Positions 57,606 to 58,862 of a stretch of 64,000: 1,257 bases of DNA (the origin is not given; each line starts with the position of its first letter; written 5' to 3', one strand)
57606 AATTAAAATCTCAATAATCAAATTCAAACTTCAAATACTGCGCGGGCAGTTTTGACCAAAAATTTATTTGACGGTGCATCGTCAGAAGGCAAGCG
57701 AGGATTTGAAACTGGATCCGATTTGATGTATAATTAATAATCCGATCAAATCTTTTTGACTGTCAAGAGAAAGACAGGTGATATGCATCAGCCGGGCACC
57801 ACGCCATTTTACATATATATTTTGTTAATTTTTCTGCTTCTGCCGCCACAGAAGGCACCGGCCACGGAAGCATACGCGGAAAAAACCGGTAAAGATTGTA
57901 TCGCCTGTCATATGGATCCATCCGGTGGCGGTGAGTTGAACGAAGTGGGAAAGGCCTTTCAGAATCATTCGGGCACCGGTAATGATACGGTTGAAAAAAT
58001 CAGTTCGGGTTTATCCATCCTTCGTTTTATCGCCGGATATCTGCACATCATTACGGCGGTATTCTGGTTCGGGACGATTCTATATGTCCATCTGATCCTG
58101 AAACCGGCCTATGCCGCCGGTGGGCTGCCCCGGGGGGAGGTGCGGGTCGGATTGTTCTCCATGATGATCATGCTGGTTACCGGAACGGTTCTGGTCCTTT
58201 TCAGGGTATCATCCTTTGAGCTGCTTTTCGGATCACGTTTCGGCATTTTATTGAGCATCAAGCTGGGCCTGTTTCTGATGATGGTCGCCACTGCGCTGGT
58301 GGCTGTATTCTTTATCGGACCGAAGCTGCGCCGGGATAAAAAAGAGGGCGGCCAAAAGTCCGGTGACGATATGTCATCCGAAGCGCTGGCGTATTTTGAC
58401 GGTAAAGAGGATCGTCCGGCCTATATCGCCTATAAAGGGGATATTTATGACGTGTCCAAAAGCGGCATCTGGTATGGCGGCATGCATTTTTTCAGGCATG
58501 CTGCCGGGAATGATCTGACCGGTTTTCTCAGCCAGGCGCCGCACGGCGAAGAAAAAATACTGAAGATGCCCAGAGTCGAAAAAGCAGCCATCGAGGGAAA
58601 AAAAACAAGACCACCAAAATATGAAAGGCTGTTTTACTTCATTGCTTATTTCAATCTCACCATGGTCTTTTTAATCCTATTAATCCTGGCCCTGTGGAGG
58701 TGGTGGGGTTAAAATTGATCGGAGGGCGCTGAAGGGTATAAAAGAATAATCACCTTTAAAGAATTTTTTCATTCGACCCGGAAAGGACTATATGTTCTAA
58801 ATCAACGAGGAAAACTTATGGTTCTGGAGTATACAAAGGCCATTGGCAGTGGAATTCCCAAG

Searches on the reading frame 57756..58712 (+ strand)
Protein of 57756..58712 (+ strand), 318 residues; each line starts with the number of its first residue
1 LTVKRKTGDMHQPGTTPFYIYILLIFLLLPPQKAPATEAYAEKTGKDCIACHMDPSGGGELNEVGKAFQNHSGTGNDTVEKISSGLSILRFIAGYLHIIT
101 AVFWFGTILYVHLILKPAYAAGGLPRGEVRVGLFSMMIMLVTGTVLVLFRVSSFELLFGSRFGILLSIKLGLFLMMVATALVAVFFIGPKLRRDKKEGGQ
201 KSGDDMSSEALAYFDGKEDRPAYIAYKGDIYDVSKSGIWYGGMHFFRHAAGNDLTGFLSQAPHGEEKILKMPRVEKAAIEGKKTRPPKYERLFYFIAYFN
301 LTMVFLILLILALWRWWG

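Call 80: search_protein_families(library=pfam, proteins=[window:57756-58712:+], max_evalue=0.001)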
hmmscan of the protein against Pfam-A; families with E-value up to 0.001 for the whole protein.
window:57756-58712:+ (318 aa): 2 families
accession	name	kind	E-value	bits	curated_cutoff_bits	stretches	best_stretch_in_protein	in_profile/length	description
PF05425.18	CopD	-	1.1e-12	48.7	32.1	1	130-203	9-82/105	Copper resistance protein D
PF00173.33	Cyt-b5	-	3.9e-07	30.5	23.7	1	212-272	6-68/74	Cytochrome b5-like Heme/Steroid binding domain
